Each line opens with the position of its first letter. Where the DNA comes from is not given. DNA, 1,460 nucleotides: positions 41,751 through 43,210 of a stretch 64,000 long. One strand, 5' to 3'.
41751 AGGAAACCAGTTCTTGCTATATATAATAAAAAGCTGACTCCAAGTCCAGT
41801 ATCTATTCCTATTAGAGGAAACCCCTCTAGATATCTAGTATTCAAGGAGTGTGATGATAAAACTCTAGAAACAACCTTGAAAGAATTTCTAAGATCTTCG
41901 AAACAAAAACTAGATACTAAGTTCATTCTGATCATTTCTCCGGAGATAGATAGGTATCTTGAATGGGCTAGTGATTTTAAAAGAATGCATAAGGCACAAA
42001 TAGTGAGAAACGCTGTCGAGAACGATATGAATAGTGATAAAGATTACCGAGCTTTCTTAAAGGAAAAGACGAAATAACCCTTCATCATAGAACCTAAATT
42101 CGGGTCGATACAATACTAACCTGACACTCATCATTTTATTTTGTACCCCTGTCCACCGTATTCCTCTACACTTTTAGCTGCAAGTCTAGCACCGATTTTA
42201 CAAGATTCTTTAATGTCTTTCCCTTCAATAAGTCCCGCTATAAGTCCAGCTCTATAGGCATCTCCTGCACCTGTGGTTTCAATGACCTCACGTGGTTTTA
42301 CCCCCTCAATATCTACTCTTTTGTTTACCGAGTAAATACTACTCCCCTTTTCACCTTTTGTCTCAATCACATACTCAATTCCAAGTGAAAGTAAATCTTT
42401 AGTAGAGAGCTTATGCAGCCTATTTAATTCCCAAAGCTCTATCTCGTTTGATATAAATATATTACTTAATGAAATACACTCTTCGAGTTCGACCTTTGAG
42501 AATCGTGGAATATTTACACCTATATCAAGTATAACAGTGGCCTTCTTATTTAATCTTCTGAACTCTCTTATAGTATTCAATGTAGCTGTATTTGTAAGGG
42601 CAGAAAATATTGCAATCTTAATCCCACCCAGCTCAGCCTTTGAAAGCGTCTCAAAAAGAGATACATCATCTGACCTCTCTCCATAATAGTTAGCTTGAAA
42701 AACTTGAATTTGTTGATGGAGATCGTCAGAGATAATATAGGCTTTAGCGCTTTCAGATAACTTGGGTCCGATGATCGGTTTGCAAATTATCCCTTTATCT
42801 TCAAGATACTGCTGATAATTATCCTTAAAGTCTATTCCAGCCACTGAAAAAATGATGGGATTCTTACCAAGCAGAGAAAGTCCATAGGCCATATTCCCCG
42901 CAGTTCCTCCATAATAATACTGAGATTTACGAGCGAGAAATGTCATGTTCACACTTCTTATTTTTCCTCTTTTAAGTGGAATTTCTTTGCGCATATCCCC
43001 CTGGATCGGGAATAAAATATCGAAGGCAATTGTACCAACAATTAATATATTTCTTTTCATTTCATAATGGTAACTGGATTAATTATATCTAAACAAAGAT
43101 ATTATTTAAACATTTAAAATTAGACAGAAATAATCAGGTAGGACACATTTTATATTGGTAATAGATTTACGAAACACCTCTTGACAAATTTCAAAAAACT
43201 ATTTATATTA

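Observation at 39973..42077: Three-gene cluster: two NDT-fold enzyme / ribbon-helix-helix fusion paralogues flanking a LOG/SLOG-like protein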

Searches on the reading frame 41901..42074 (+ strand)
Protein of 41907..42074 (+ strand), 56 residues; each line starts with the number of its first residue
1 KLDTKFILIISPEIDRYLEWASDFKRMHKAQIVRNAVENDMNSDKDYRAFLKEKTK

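Call 7: search_protein_families(library=pfam, proteins=[window:41907-42074:+], max_evalue=10)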
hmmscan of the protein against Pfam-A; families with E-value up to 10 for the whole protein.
seq(56 aa): 1 family
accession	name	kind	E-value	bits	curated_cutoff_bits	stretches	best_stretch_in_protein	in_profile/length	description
PF18386.7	ROQ_II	-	0.11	12.8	25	1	23-42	8-27/56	Roquin II domain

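Call 35: search_solved_structures(query=A3, max_evalue=10, show_alignments=4)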
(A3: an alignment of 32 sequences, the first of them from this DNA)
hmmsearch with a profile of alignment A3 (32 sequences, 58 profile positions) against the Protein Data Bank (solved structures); distinct sequences matched with E-value up to 10: 8.
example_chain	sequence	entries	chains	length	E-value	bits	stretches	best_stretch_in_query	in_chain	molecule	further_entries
8q8p_A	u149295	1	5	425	0.31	14.2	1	30-54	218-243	Magnesium channel Mrs2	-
8q8q_A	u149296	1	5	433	0.32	14.2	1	30-54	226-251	Magnesium channel Mrs2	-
3waq_A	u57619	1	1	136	0.52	13.5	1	39-56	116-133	Hemerythrin-like domain protein DcrH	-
2awc_A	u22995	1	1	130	0.54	13.4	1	39-56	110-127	hemerythrin-like domain protein DcrH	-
3whn_A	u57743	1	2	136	0.59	13.3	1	39-56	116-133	Hemerythrin-like domain protein DcrH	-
2avk_A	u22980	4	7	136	0.64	13.2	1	39-56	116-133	hemerythrin-like domain protein DcrH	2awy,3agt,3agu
5ytp_A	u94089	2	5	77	0.9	12.7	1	23-43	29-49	TTHA0139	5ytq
5x3t_A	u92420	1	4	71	1.7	11.8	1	20-42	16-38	Antitoxin VapB26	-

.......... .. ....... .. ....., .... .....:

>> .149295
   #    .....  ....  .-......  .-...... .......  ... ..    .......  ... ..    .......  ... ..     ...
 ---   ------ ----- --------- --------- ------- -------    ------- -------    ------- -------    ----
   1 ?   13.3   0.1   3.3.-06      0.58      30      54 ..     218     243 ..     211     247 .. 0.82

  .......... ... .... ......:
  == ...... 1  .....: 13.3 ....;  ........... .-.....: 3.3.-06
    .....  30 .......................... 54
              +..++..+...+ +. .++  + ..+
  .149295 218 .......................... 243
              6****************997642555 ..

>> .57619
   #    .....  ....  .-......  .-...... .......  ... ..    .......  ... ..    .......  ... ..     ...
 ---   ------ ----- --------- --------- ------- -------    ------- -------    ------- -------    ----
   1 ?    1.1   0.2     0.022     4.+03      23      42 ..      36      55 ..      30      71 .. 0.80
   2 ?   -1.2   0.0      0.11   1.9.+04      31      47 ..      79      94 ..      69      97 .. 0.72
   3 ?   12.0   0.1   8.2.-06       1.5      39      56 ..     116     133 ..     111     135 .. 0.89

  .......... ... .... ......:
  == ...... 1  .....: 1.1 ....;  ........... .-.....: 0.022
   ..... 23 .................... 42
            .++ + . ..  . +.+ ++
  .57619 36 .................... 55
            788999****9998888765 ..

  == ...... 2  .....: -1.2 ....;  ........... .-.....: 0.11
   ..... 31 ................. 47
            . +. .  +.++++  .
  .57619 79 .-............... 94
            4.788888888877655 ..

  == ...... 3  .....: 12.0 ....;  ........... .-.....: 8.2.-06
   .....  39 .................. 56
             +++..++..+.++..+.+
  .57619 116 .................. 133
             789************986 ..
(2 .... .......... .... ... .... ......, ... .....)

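Call 42: predict_structure(alignment_id=A3)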
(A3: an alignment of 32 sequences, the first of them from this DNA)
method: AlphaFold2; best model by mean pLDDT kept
length: 58 residues; sequences in the alignment: 32
mean_pLDDT: 91.6   pTM: 0.67
mean pLDDT of the five models: 91.6, 90.0, 89.1, 87.6, 86.5
residues with pLDDT >= 90: 45; 70-90: 11; 50-70: 2; < 50: 0
segments of 3 or more residues with pLDDT < 50: none
pLDDT, mean of each block of 10 residues (from residue 1): 80 96 97 93 96 87
secondary structure, 60 per line:
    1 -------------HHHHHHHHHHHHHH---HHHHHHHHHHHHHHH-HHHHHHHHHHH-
elements in order: H14-27 H31-45 H47-57
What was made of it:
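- On Ribbon-helix-helix (CopG/Arc/MetJ superfamily): The AF2 C-domain model has pLDDT 91.6 and shows an extended segment followed by helices H14-27 and H31-45 (call 42).
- The C-domain model is an extended strand plus two helices, pLDDT 91.6 (call 42).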

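Call 47: fold_search(model_id=the predicted structure, library=pdb)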
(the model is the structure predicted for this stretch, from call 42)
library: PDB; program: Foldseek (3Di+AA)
matches with E <= 10: 51; with E <= 0.001: 0
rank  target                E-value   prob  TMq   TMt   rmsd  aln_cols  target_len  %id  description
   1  2k9i_MODEL_1_A        2.8e-01  0.98  0.64  0.68   2.3        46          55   22  NMR structure of plasmid copy control protein ORF56 from sulfolobus islandicus (released 2009-10-20)
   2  1b01_A                4.5e-01  0.97  0.66  0.85   1.3        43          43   16  TRANSCRIPTIONAL REPRESSOR COPG/DNA COMPLEX (released 1999-11-19)
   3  2k5j_MODEL_1_A        6.5e-01  0.75  0.58  0.45   4.9        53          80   23  Solution structure of protein yiiF from Shigella flexneri serotype 5b (strain 8401) . Northeast Structural Gen (released 2008-08-26)
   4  3ft7_A                7.5e-01  0.94  0.65  0.82   1.8        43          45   16  Crystal structure of an extremely stable dimeric protein from sulfolobus islandicus (released 2009-10-20)
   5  1ea4_E                9.2e-01  0.91  0.68  0.86   1.2        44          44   16  TRANSCRIPTIONAL REPRESSOR COPG/22bp dsDNA COMPLEX (released 2001-07-05)
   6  1ea4_B                9.9e-01  0.91  0.60  0.82   1.0        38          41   18  TRANSCRIPTIONAL REPRESSOR COPG/22bp dsDNA COMPLEX (released 2001-07-05)
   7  7zg6_A                9.9e-01  0.72  0.62  0.66   3.2        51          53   18  TacA1 antitoxin (released 2023-10-11)
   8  8u12_A                1.1e+00  0.87  0.65  0.74   1.3        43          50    7  Crystal Structure of Antitoxin Protein Rv0298 of Type II Toxin-antitoxin Systems from Mycobacterium tuberculosis (released 2023-09-27)
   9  6iya_F                1.4e+00  0.77  0.68  0.78   2.1        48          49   10  Structure of the DNA binding domain of antitoxin CopASO (released 2019-01-16)
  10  9kkd_A                1.5e+00  0.82  0.67  0.83   1.2        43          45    9  the structure of StnY (released 2025-11-19)
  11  5x3t_A                1.6e+00  0.80  0.57  0.48   1.2        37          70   16  VapBC from Mycobacterium tuberculosis (released 2017-06-07)
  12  1myl_A                1.6e+00  0.77  0.63  0.78   1.4        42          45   12  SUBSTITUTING HYDROPHOBIC RESIDUES FOR A BURIED SALT BRIDGE ENHANCES PROTEIN STABILITY BUT DOES NOT REDUCE CONFORMATION (released 1995-01-26)
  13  2ba3_MODEL_1_A        1.8e+00  0.60  0.51  0.57   3.0        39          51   23  NMR Structure of NikA N-terminal Fragment (released 2006-10-03)
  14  6xrw_B                1.9e+00  0.69  0.73  0.55   4.3        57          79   10  Chromosomal ParDE TA system from P. aeruginosa (released 2021-07-28)
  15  6gto                  2.0e+00  0.41  0.55  0.52   4.5        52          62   15  Structure of the AtaR antitoxin (released 2019-03-06)
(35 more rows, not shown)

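Call 58: search_protein_representatives(alignment_id=A3)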
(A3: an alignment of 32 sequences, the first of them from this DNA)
Query: 32 sequences, 58 profile positions. Proteins with E-value up to 0.001 (for the whole library): 414; up to 1e-10: 120; up to 1e-30: 0. The best 150 are listed.
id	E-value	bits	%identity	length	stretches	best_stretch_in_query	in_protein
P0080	1.2e-28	114.8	-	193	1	1-57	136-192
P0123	1.6e-28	114.5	-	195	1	1-56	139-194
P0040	1.9e-28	114.2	-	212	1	1-57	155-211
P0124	2.1e-28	114.1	-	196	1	1-55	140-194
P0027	2.2e-28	114.0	-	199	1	1-56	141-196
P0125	4.5e-28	113.0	-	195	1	1-55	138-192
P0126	6.3e-28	112.5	-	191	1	1-55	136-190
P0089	9.3e-28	112.0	-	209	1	1-55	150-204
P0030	1.3e-27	111.6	-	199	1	1-55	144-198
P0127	1.4e-27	111.4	-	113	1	1-55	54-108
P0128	1.6e-27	111.2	-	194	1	1-57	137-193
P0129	1.8e-27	111.1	-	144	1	1-55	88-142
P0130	2.0e-27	111.0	-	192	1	1-55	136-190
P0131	2.4e-27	110.7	-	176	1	1-55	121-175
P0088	2.9e-27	110.4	-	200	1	1-57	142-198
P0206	1.2e-12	63.6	-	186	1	2-56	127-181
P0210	3.3e-12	62.2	-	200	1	1-56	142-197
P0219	8.6e-12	60.9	-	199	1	1-56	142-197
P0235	1.5e-10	56.9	-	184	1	6-55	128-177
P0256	2.5e-09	53.0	-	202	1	6-56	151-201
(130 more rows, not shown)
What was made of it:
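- On Ribbon-helix-helix (CopG/Arc/MetJ superfamily): P0210 matches the family C-domain profile at E 3e-12 (call 58).
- The family profile links to it at E 3e-12 (call 58).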

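Call 73: find_encoding_contigs(protein=P0210, flank=3000, max_places=3)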
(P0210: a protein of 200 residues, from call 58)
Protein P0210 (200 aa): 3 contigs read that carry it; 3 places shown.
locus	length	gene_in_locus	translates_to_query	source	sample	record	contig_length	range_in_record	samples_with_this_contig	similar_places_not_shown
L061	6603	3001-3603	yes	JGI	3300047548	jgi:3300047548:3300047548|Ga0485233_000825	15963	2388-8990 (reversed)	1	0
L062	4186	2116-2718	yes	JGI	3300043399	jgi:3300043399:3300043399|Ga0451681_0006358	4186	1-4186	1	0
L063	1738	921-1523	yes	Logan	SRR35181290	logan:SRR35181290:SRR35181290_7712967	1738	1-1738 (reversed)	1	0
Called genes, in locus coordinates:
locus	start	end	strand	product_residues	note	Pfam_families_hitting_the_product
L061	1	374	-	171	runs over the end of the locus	PF01928:CYTH (weak)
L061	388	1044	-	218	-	PF00293:NUDIX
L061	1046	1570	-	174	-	PF00293:NUDIX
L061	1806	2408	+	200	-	-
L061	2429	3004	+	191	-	-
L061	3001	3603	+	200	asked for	-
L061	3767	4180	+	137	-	-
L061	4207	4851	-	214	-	PF00702:Hydrolase, PF13419:HAD_2, PF13242:Hydrolase_like (weak)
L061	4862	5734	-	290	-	PF00925:GTP_cyclohydro2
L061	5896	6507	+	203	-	-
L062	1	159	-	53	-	?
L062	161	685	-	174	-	PF00293:NUDIX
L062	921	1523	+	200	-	-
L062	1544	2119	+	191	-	-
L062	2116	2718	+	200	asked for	-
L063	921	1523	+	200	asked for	-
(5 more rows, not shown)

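Call 74: find_encoding_contigs(protein=P0219, flank=3000, max_places=3)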
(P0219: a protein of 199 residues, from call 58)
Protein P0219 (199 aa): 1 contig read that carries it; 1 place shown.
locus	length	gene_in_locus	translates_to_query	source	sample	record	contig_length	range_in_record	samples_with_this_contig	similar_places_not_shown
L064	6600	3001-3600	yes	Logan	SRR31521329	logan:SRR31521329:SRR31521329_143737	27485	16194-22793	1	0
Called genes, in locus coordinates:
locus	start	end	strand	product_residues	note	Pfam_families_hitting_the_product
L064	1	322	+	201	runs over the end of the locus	PF05014:Nuc_deoxyrib_tr (weak)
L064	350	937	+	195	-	PF12917:YfbR-like, PF13023:HD_3, PF01966:HD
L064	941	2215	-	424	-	-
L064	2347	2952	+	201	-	PF05014:Nuc_deoxyrib_tr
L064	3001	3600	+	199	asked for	-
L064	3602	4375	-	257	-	-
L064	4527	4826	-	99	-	-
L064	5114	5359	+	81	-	-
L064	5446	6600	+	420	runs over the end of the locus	PF02403:Seryl_tRNA_N, PF00587:tRNA-synt_2b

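Call 77: find_encoding_contigs(protein=P0256, flank=1500, max_places=6)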
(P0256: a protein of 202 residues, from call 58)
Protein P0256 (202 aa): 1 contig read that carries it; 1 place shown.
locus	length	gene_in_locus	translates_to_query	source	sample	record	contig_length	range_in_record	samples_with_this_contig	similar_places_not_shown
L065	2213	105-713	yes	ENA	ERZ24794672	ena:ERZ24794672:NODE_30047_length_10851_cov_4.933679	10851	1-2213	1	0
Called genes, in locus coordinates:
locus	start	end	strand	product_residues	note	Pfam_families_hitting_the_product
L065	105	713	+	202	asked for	-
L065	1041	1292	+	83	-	-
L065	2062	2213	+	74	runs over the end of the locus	PF01272:GreA_GreB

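Call 78: find_encoding_contigs(protein=P0206, flank=1500, max_places=6)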
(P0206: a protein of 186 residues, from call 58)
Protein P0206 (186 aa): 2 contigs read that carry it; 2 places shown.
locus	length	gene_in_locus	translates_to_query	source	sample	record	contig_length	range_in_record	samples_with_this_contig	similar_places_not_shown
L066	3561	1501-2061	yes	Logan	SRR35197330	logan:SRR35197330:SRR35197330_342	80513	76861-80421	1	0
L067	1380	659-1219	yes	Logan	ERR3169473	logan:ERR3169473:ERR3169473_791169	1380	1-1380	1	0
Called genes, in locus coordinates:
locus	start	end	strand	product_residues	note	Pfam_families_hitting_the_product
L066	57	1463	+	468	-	PF16927:HisKA_7TM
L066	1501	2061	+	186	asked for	-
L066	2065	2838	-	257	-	PF00849:PseudoU_synth_2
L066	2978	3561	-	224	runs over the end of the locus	?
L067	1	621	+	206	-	?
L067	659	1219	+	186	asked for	-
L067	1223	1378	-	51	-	?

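Call 79: find_encoding_contigs(protein=P0235, flank=1500, max_places=6)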
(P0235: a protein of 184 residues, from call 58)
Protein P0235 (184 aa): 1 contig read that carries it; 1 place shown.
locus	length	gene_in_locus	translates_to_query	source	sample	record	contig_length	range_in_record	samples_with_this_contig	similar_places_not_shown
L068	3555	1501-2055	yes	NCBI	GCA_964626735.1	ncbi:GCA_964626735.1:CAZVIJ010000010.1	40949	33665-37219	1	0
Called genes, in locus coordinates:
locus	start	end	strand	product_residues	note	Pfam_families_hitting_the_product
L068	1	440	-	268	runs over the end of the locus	PF01734:Patatin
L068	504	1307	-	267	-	PF01978:TrmB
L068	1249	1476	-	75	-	-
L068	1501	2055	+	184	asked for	-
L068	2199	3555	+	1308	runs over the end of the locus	PF02811:PHP, PF07733:DNA_pol3_alpha, PF17657:DNA_pol3_finger, PF14579:HHH_6, PF01336:tRNA_anti-codon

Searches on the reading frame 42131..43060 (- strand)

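Call 3: search_protein_families(library=pfam, proteins=[window:42131-43060:-], max_evalue=1)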
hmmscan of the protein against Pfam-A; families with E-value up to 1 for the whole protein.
window:42131-43060:- (309 aa): 3 families
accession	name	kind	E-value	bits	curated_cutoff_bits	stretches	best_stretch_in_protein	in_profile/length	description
PF00294.29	PfkB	-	4.5e-36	125.2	25.8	1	42-304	27-296/302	pfkB family carbohydrate kinase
PF12141.13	BMT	-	0.047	12.7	28.3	1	178-228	386-434/486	Beta-mannosyltransferases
PF07353.17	Uroplakin_II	-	0.24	11.3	20.4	1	212-274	93-152/179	Uroplakin II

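Call 4: search_protein_families(library=ncbifam, proteins=[window:42131-43060:-], max_evalue=1)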
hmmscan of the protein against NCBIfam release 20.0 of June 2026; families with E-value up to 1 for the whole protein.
window:42131-43060:- (309 aa): 28 families (the best 25 are shown)
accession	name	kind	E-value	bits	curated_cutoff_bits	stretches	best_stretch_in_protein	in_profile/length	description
NF041164.1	NucKinThplmales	equivalog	4.6e-29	101.5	450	1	47-300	34-274/295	nucleoside kinase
TIGR02152.1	D_ribokin_bact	equivalog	1.1e-18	67.6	299.65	1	32-304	16-287/298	ribokinase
TIGR04382.1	myo_inos_iolC_N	equivalog_domain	1.2e-17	64.2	300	1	47-300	30-292/309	5-dehydro-2-deoxygluconokinase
NF007321.0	PRK09813.1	equivalog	6.3e-14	52.1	247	1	218-301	176-258/261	fructoselysine 6-kinase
TIGR02198.1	rfaE_dom_I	equivalog_domain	3.1e-12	46.3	345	1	51-304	47-303/315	D-glycero-beta-D-manno-heptose-7-phosphate kinase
NF053626.1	RibKinHalex1628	equivalog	3.2e-10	40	330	1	50-287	37-262/293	ATP-dependent ribose-1-phosphate kinase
TIGR03828.1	pfkB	equivalog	3.4e-10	39.5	292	1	220-302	205-286/305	1-phosphofructokinase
NF041134.1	R1P_kin_Thcocales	equivalog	9.3e-10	38.4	500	1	42-303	28-268/291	ADP-dependent ribose-1-phosphate kinase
TIGR03168.1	1-PFK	subfamily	1e-09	37.8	216.4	1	220-302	205-286/305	hexose kinase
NF052444.1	DhDoxglucKinKdgK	equivalog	1.3e-08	34.6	400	1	144-299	131-291/303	2-dehydro-3-deoxygluconokinase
NF008454.0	PRK11316.1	equivalog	1.5e-08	33.7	521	1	51-302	50-299/475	bifunctional D-glycero-beta-D-manno-heptose-7-phosphate kinase/D-glycero-beta-D-manno-heptose 1-phosphate adenylyltransferase HldE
NF008353.0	PRK11142.1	equivalog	1.7e-08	34.3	341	1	219-304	206-290/307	ribokinase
NF006957.1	PRK09434.1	equivalog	2.4e-07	30.5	450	1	227-289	211-272/302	fructokinase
NF049991.1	TagKinase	equivalog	2.6e-07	29.7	420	1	215-302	213-300/321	tagatose kinase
NF007068.0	PRK09513.1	equivalog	1.1e-06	28.1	432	1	206-298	190-286/312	1-phosphofructokinase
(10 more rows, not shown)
